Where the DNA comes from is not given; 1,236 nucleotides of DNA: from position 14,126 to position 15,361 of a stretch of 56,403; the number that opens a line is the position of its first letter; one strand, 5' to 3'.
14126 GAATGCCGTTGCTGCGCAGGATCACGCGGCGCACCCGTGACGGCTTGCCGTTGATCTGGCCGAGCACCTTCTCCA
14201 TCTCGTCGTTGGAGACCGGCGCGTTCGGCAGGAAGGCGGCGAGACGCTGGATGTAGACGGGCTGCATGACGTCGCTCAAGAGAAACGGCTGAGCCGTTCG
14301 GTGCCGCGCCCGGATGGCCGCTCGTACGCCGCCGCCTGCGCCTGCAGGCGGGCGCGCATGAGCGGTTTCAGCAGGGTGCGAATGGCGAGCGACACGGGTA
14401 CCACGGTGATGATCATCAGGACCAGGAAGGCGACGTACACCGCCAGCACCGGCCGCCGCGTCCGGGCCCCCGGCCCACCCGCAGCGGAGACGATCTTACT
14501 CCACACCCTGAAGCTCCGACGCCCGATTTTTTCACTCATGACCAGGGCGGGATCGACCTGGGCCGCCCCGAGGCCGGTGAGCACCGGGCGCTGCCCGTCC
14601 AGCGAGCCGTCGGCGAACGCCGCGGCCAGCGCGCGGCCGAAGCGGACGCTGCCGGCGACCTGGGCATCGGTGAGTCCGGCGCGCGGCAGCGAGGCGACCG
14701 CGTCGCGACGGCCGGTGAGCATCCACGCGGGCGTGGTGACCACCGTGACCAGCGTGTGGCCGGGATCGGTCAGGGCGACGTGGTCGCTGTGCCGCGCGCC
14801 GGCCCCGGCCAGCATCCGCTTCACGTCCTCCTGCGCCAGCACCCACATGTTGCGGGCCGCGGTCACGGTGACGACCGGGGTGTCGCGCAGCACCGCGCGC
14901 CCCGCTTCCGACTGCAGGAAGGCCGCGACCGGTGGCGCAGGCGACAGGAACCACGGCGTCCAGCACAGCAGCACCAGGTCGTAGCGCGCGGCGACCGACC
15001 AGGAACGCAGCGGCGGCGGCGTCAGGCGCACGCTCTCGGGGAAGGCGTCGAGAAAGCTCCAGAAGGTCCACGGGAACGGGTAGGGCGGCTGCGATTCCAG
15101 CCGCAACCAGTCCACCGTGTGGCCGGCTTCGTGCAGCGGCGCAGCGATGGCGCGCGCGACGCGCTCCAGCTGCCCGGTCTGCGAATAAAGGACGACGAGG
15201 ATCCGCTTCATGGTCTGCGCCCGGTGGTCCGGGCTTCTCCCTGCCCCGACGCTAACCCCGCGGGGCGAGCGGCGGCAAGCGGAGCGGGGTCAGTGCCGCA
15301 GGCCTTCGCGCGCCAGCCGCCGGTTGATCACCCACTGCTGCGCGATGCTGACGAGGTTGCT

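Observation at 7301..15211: Compact DarA/DarB-type (dialkylresorcinol-like) cluster with its own ACP-KS-KS-like module, a BtrH-like protein and an ABC-2 exporter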

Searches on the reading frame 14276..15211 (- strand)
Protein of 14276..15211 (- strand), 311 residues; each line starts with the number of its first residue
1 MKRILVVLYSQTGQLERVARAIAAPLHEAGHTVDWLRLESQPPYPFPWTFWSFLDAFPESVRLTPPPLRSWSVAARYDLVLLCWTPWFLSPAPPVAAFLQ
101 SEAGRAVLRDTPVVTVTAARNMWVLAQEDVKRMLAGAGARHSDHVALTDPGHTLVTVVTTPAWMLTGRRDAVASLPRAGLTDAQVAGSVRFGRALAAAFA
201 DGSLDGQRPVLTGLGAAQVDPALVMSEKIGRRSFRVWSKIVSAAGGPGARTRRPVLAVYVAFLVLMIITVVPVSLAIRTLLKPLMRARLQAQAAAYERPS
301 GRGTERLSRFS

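Call 3: search_protein_families(library=pfam, proteins=[window:14276-15211:-], max_evalue=0.01)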
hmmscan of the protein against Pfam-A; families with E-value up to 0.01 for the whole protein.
window:14276-15211:- (311 aa): 0 families

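Call 4: search_protein_families(library=ncbifam, proteins=[window:14276-15211:-], max_evalue=0.01)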
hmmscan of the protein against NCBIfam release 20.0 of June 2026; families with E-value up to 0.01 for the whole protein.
window:14276-15211:- (311 aa): 2 families
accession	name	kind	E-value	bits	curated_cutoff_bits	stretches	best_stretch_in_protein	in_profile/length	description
NF006747.0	PRK09271.1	equivalog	0.00032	20.5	104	1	3-42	2-41/160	flavodoxin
TIGR01753.1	flav_short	equivalog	0.0041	17.6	123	1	4-37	1-34/140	flavodoxin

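Call 6: search_protein_families(library=ncbifam, proteins=[window:14276-15211:-], max_evalue=10)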
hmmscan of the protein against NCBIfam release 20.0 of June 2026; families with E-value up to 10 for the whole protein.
window:14276-15211:- (311 aa): 5 families
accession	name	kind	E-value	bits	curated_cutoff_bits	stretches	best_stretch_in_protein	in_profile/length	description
NF006747.0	PRK09271.1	equivalog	0.00032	20.5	104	1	3-42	2-41/160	flavodoxin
TIGR01753.1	flav_short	equivalog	0.0041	17.6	123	1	4-37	1-34/140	flavodoxin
TIGR01754.1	flav_RNR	hypoth_equivalog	0.02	14.8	163.8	1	3-66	2-68/140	putative ribonucleotide reductase-associated flavodoxin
NF004444.0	PRK05777.2-2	equivalog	0.031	13.4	496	1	108-143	280-314/496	NADH-quinone oxidoreductase subunit NuoN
NF002999.0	PRK03767.1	equivalog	0.072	12.9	141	1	1-36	1-37/200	NAD(P)H:quinone oxidoreductase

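Call 12: find_homologous_proteins(query=window:14276-15211:-, max_evalue=0.001)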
Query window:14276-15211:- (311 aa): 731 proteins with E <= 0.001 among 8000 candidates; the best 120 are listed.
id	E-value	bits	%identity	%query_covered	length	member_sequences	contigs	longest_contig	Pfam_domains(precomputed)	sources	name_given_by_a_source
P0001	2.1e-198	676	100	100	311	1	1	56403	-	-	-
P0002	1.3e-154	532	79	100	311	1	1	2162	-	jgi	jgi:hypothetical protein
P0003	5.6e-147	507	75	100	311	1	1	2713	-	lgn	-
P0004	4.1e-143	494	74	100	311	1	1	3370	-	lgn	-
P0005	5.6e-143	494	73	100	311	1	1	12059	-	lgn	-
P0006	4.4e-142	491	73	100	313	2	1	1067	-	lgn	-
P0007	3.4e-141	488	73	100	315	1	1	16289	-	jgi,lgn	-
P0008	3.6e-140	485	71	100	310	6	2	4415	-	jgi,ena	-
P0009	4.5e-140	484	71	100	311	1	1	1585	-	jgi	jgi:hypothetical protein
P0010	2.5e-139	482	71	100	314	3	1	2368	-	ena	-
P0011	2.8e-139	482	71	100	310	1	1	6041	-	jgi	jgi:hypothetical protein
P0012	4.5e-139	481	70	100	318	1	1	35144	-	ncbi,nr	ncbi:MAG TPA: dialkylresorcinol condensing enzyme [Verrucomicrobiae bacterium]|nr:dialkylresorcinol 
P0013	2.7e-138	478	71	100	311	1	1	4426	PF03358.21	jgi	jgi:hypothetical protein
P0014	3.6e-138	478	70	100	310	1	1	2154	-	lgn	-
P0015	8.3e-138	477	69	100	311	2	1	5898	-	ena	-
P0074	1.3e-110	388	60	99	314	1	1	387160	-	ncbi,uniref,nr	ncbi:hypothetical protein [Solimonas soli]|uniref:hypothetical protein n=1 Tax=Solimonas soli TaxID=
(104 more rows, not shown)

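Call 16: find_related_loci(query=A1, collection=genome_contigs, flank=10000)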
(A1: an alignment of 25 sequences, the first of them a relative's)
Query A1 (311 aa) in genome_contigs; peptide patterns used: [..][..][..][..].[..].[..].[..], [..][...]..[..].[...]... (x = any residue, [..] = any of these).
599 stretches matched a pattern (row limit reached: there are more); 456 encode a relative of the query (tblastn E <= 1e-3); the best 80 are kept; 80 distinct loci.
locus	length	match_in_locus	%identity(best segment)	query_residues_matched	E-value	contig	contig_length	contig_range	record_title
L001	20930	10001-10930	70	1-311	3e-132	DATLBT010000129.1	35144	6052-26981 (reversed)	MAG TPA_asm: Verrucomicrobiia bacterium isolate SMAG_U14305 k141_7160823, whole genome shotgun sequence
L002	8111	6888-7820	69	1-311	1e-131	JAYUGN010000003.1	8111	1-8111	MAG: Gammaproteobacteria bacterium isolate GFS_8108 GFS_8108_2, whole genome shotgun sequence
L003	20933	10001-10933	71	1-311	2e-124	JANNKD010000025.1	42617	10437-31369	MAG: Gammaproteobacteria bacterium isolate SOY_4_C_metabat_241 SOY_4_C_k141_1573719, whole genome shotgun sequence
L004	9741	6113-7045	61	1-311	5e-118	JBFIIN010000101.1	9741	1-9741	MAG: Oceanococcus sp. isolate Mix_sand11.2021.09.Z.51 k141_693666_length_9741_cov_7.0000, whole genome shotgun sequence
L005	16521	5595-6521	66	1-311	3e-117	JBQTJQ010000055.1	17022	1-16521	MAG: Gammaproteobacteria bacterium isolate SAW2 c_000000033169, whole genome shotgun sequence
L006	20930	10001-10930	60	1-308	1e-114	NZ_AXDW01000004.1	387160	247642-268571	Solimonas soli DSM 21787 K344DRAFT_scaffold00003.3_C, whole genome shotgun sequence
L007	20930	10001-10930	63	1-308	3e-112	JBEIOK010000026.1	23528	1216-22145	MAG: Nevskiaceae bacterium isolate Sample-106-S6-bin-115 Sample_106_S6-bin_115-k141_1157307, whole genome shotgun sequen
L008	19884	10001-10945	59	1-311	4e-111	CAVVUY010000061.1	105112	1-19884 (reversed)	MAG: uncultured Gammaproteobacteria bacterium isolate MFD02923.bin.2.39 genome assembly, contig: contig_5506, whole geno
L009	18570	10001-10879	61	1-291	1e-108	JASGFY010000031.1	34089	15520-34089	MAG: Solimonas sp. isolate 5H144 JMF-2111-06-0005.hyb.bin.144_30, whole genome shotgun sequence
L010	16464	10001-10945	55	1-311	6e-106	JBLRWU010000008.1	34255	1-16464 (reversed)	MAG: Desulfurivibrio sp. isolate TamC05-19 NODE_742_length_34255_cov_7.817339, whole genome shotgun sequence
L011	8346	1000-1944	56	1-311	9e-105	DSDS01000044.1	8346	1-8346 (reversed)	MAG TPA_asm: Desulfurivibrio alkaliphilus isolate SpSt-1224 Ga0129302_1005237, whole genome shotgun sequence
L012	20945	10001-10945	52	1-311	3e-103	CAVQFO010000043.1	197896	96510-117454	MAG: uncultured Gammaproteobacteria bacterium isolate MFD05684.bin.3.44 genome assembly, contig: contig_65338, whole gen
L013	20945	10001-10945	55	1-311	6e-103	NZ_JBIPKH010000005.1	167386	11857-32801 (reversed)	Desulfurivibrio sp. D14AmB 5, whole genome shotgun sequence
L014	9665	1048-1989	54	1-310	2e-102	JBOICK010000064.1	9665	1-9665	MAG: Stenotrophobium sp. isolate TC-S_metawrap_bin.142 k127_2884671, whole genome shotgun sequence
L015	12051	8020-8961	53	1-311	3e-102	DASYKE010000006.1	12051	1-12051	MAG TPA_asm: Burkholderiaceae bacterium isolate SMAG_U4313 k141_911907, whole genome shotgun sequence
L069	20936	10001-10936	55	2-310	6e-90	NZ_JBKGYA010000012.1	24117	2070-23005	MAG: Thiohalospira sp. isolate C1M08_16 NODE_979_length_24117_cov_5.641634, whole genome shotgun sequence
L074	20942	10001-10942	48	1-311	3e-89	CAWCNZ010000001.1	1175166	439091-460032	MAG: uncultured beta proteobacterium isolate MFD03899.bin.2.29 genome assembly, contig: contig_152, whole genome shotgun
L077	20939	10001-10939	47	2-311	5e-89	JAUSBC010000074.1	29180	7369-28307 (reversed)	MAG: Sideroxyarcus sp. isolate E6_metabat.bin.37_sub E6_k141_325238, whole genome shotgun sequence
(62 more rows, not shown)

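Call 23: find_encoding_contigs(protein=P0001, flank=10000, max_places=3)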
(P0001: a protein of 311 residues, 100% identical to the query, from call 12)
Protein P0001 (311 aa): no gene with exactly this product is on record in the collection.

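Call 24: find_encoding_contigs(protein=P0074, flank=10000, max_places=2)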
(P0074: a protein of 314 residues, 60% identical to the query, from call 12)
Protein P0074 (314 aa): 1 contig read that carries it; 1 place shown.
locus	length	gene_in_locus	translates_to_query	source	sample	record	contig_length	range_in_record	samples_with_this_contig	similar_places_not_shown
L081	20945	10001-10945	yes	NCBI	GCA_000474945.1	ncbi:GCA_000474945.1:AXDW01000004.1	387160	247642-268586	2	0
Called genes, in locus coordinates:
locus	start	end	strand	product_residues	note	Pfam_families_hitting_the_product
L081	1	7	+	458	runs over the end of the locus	PF01266:DAO (faint), PF03486:HI0933_like (faint), PF07992:Pyr_redox_2, PF12831:FAD_oxidored (faint), PF13738:Pyr_redox_3, PF00070:Pyr_redox, PF02852:Pyr_redox_dim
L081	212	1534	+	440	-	PF00158:Sigma54_activat, PF25601:AAA_lid_14 (weak)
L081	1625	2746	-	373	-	PF03150:CCP_MauG, PF00034:Cytochrom_C (faint)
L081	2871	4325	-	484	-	PF04185:Phosphoesterase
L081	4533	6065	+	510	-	PF05681:Fumerase, PF05683:Fumerase_C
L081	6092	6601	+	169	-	PF02600:DsbB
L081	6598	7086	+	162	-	PF03737:RraA-like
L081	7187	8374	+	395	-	-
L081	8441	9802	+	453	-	PF01554:MatE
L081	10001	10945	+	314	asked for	-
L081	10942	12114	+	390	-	PF08541:ACP_syn_III_C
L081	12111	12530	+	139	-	-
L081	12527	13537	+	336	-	PF14399:BtrH_N, PF16169:DUF4872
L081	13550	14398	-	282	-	-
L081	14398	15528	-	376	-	PF00109:ketoacyl-synt, PF02801:Ketoacyl-synt_C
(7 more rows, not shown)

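Call 26: search_protein_families(library=pfam, proteins=[L077:977-1579:+, L077:1305-2849:+, L077:2987-4345:+, L077:4473-5666:+, L077:5636-6460:+, L077:6454-6897:+, L077:6618-7613:+, L077:8240-9301:+, L077:9298-9885:+, L077:13448-14335:+], max_evalue=0.001)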
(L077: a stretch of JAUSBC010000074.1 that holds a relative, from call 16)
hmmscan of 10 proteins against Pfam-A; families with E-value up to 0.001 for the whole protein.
L077:977-1579:+ (200 aa): 0 families

L077:1305-2849:+ (514 aa): 2 families
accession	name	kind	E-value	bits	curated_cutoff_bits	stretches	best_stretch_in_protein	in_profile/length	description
PF00015.26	MCPsignal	-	6.8e-37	127.4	34.6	1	326-484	3-168/172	Methyl-accepting chemotaxis protein (MCP) signalling domain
PF12729.13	4HB_MCP_1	-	6e-05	23.1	27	1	4-172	1-171/181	Four helix bundle sensory module for signal transduction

L077:2987-4345:+ (452 aa): 3 families
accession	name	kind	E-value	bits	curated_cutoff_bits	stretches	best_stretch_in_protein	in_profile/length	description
PF04055.27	Radical_SAM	-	8.2e-18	65.6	29.5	1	162-327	2-166/166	Radical SAM superfamily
PF02310.24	B12-binding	-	1.1e-15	57.9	32.1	1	24-119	12-119/121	B12 binding domain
PF19864.5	Radical_SAM_N2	-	0.00014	21.8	29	1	64-134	65-135/151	Radical SAM proteins, N-terminal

L077:4473-5666:+ (397 aa): 3 families
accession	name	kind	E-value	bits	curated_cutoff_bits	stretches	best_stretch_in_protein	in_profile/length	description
PF00109.32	ketoacyl-synt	-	4.6e-31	108.8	20.8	1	80-237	99-251/252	Beta-ketoacyl synthase, N-terminal domain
PF02801.28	Ketoacyl-synt_C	-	1.5e-29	102.8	20.8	1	247-354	5-118/119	Beta-ketoacyl synthase, C-terminal domain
PF00108.29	Thiolase_N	-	2.3e-05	24.4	26.4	1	142-193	63-116/260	Thiolase, N-terminal domain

L077:5636-6460:+ (274 aa): 1 family
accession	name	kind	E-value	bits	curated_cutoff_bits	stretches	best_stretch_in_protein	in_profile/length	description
PF13723.12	Ketoacyl-synt_2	-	2.7e-25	89.7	25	1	49-217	17-181/223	Beta-ketoacyl synthase, N-terminal domain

L077:6454-6897:+ (147 aa): 0 families

L077:6618-7613:+ (331 aa): 7 families
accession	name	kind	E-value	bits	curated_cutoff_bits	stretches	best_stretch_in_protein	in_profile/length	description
PF00106.31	adh_short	-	2.3e-54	184.3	26.6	1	94-286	1-193/195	short chain dehydrogenase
PF13561.12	adh_short_C2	-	4.4e-50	170.9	27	1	103-328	6-233/236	Enoyl-(Acyl carrier protein) reductase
PF08659.16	KR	-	8.1e-22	78.4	22.6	1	97-270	4-173/180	KR domain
PF01370.27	Epimerase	-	1.8e-06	28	20.9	1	96-185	1-79/240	NAD dependent epimerase/dehydratase family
PF16363.11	GDP_Man_Dehyd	-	0.00015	21.8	27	1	97-164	1-73/332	GDP-mannose 4,6 dehydratase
PF23441.1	SDR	-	0.00031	20.6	27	1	243-328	164-253/258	SDR-like rossmann domain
PF03435.24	Sacchrp_dh_NADP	-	0.00057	20.7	25.1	1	101-186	5-84/129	Saccharopine dehydrogenase NADP binding domain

L077:8240-9301:+ (353 aa): 2 families
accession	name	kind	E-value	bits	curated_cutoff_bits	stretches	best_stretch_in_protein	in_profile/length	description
PF02801.28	Ketoacyl-synt_C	-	3e-17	63.2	20.8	1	221-310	20-114/119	Beta-ketoacyl synthase, C-terminal domain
PF00109.32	ketoacyl-synt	-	5e-17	62.8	20.8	1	103-198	149-246/252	Beta-ketoacyl synthase, N-terminal domain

L077:9298-9885:+ (195 aa): 0 families

L077:13448-14335:+ (295 aa): 0 families

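Call 28: search_dna_similar(query=window:14276-15211:-, collection=plasmids, mode=protein, max_rows=25)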
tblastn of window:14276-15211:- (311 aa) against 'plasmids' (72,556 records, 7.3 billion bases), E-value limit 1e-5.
Records with a match: 4; places in all: 4; records where one place covers at least 80% of the query: 4.
Best place of each record, by identity: <60% 4.
By first word of the organism name: Streptomyces 3; Burkholderia 1.
By predicted mobility (MOB-suite, as given by PLSDB): non-mobilizable 2; conjugative 1; mobilizable 1.
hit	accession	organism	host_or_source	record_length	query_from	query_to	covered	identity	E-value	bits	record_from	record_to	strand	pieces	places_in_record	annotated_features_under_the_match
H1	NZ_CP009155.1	Burkholderia pseudomallei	environmental sample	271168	1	301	97%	47.0%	1e-78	267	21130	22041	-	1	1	hypothetical protein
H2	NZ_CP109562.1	Streptomyces sp. NBC_01383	-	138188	3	282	90%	31.5%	5e-30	127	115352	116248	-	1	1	hypothetical protein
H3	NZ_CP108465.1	Streptomyces sp. NBC_01260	-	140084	3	282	90%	31.5%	5e-30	127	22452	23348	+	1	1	hypothetical protein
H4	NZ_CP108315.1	Streptomyces sp. NBC_00008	-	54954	3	282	90%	31.4%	8e-30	126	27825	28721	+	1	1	hypothetical protein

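Call 30: get_annotated_region(hit=H1, flank=12000)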
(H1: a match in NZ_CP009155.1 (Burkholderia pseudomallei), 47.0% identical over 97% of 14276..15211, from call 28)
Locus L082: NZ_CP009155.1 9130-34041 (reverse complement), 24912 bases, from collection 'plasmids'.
description: Burkholderia pseudomallei strain TSV202 plasmid 1, complete sequence
organism: Burkholderia pseudomallei (NCBI taxid 28450)
taxonomy: Bacteria; Pseudomonadota; Betaproteobacteria; Burkholderiales; Burkholderiaceae; Burkholderia; Burkholderia pseudomallei
host: -; source: environmental sample; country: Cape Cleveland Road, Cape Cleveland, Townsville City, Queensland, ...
typing (MOB-suite, as given by PLSDB): conjugative; replicon rep_cluster_1398; relaxase MOBH; mating-pair formation MPF_T
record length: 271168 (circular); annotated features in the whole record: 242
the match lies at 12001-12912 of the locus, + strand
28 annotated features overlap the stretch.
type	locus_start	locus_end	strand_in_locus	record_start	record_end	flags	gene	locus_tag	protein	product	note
CDS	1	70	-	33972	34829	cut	-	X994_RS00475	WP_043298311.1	phage Gp37/Gp68 family protein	-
CDS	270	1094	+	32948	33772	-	-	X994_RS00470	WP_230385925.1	three-Cys-motif partner protein TcmP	-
CDS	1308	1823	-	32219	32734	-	-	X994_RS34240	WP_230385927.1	TniQ family protein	-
CDS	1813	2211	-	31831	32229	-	-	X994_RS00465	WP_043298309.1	TniB family NTP-binding protein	-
CDS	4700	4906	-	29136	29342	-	-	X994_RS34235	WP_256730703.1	helix-turn-helix transcriptional regulator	-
CDS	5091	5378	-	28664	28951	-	-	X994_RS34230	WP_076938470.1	H-NS histone family protein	-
CDS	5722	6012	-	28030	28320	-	-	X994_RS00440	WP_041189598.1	hypothetical protein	-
CDS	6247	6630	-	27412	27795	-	-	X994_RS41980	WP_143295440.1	hypothetical protein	-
CDS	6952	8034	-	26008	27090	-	-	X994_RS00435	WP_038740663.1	hypothetical protein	-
CDS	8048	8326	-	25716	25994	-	-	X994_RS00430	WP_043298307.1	hypothetical protein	-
CDS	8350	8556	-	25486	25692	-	-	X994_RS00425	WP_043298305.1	hypothetical protein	-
CDS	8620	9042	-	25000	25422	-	-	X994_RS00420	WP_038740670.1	type II toxin-antitoxin system VapC family toxin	-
CDS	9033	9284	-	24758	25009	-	-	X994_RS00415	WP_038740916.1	type II toxin-antitoxin system Phd/YefM family antitoxin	-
CDS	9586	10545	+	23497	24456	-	-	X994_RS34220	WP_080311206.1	tyrosine-type recombinase/integrase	GO:0015074 - DNA integration [Evidence IEA]; GO:0006310 - DNA recombination [Evidence IEA]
CDS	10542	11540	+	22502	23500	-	-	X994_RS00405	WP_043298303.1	tyrosine-type recombinase/integrase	GO:0015074 - DNA integration [Evidence IEA]; GO:0006310 - DNA recombination [Evidence IEA]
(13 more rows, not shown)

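Call 52: search_solved_structures(query=A1, max_evalue=10, show_alignments=1)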
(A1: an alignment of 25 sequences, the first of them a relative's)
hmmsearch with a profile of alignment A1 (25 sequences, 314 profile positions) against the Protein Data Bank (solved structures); distinct sequences matched with E-value up to 10: 7.
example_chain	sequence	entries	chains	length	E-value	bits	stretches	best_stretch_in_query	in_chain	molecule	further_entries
2mwm_A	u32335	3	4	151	0.013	17.9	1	2-103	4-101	Putative trp repressor binding protein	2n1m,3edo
4ici_A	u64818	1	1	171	0.019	17.5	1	2-103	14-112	Putative flavoprotein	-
3klb_A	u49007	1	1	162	0.41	13.1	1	2-104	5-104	Putative Flavoprotein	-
2r96_A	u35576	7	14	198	0.87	12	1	1-33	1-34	Flavoprotein WrbA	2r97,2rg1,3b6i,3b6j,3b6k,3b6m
1wsb_A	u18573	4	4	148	1.4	11.3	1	1-36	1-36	FLAVODOXIN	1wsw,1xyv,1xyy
1fx1_A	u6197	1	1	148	1.5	11.2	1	1-36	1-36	FLAVODOXIN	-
4heq_A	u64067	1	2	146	1.8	10.9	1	1-38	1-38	Flavodoxin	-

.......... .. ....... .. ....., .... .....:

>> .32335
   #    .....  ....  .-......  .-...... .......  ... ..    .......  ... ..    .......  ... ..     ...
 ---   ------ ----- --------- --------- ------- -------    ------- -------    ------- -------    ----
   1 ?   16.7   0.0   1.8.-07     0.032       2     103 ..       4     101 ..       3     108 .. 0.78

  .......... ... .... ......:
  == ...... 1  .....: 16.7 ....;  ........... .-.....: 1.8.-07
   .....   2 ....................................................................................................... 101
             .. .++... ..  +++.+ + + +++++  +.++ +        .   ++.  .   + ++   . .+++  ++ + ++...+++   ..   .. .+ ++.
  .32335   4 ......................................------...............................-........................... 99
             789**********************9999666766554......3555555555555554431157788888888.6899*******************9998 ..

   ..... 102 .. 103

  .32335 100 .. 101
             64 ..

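Call 72: search_protein_families(library=pfam, proteins=[L069:82-741:+, L069:738-1646:+, L069:1504-2187:+, L069:2193-4481:+, L069:4345-5697:+, L069:5667-6476:+, L069:6473-6919:+, L069:6916-7635:+, L069:7632-8393:+, L069:8522-9262:+], max_evalue=0.001)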
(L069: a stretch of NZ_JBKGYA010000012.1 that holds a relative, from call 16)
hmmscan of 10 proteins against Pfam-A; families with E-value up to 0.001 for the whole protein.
L069:82-741:+ (219 aa): 1 family
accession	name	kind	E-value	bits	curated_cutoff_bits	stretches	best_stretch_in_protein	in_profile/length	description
PF07977.19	FabA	-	0.00013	22.1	23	1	126-154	32-60/138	FabA-like domain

L069:738-1646:+ (302 aa): 1 family
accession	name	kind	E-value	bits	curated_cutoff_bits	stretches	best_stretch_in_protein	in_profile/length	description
PF03279.18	Lip_A_acyltrans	-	2.8e-13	50.2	22.3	1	99-296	105-293/295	Bacterial lipid A biosynthesis acyltransferase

L069:1504-2187:+ (227 aa): 1 family
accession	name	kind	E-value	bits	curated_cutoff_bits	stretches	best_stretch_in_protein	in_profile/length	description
PF19574.5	LolA_3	-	1.2e-12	48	23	1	58-222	2-167/192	Outer membrane lipoprotein carrier protein LolA-like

L069:2193-4481:+ (762 aa): 1 family
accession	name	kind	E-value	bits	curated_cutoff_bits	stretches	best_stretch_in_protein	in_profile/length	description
PF03176.21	MMPL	-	6.2e-12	45.5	20.5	1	156-382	61-299/333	MMPL family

L069:4345-5697:+ (450 aa): 2 families
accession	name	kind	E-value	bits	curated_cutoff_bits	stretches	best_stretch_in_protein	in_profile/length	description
PF02801.28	Ketoacyl-synt_C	-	8.1e-28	97.2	20.8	1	299-407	4-118/119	Beta-ketoacyl synthase, C-terminal domain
PF00109.32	ketoacyl-synt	-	5.7e-26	92.1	20.8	1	141-292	103-251/252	Beta-ketoacyl synthase, N-terminal domain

L069:5667-6476:+ (269 aa): 1 family
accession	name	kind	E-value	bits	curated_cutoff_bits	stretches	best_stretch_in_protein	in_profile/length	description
PF13723.12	Ketoacyl-synt_2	-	6.2e-32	111.4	25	1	50-223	18-182/223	Beta-ketoacyl synthase, N-terminal domain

L069:6473-6919:+ (148 aa): 0 families

L069:6916-7635:+ (239 aa): 7 families
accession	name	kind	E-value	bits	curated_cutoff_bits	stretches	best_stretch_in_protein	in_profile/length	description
PF00106.31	adh_short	-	3.1e-50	170.8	26.6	1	4-193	3-192/195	short chain dehydrogenase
PF13561.12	adh_short_C2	-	8.3e-50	170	27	1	13-236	8-233/236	Enoyl-(Acyl carrier protein) reductase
PF08659.16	KR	-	4.5e-21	76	22.6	1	5-176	4-174/180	KR domain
PF01370.27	Epimerase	-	1.1e-06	28.7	20.9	1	4-71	1-61/240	NAD dependent epimerase/dehydratase family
PF03807.23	F420_oxidored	-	0.0001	23.3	21.6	1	9-49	6-48/94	NADP oxidoreductase coenzyme F420-dependent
PF23441.1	SDR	-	0.0002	21.3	27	1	130-200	140-210/258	SDR-like rossmann domain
PF16363.11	GDP_Man_Dehyd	-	0.00074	19.5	27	0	5-70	1-71/332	GDP-mannose 4,6 dehydratase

L069:7632-8393:+ (253 aa): 2 families
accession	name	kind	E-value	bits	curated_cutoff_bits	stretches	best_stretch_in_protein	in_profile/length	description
PF00535.33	Glycos_transf_2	-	2.2e-24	86.7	23.3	1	10-128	3-126/168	Glycosyl transferase family 2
PF13641.12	Glyco_tranf_2_3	-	1.8e-06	28.6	27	1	6-200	2-209/230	Glycosyltransferase like family 2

L069:8522-9262:+ (246 aa): 0 families
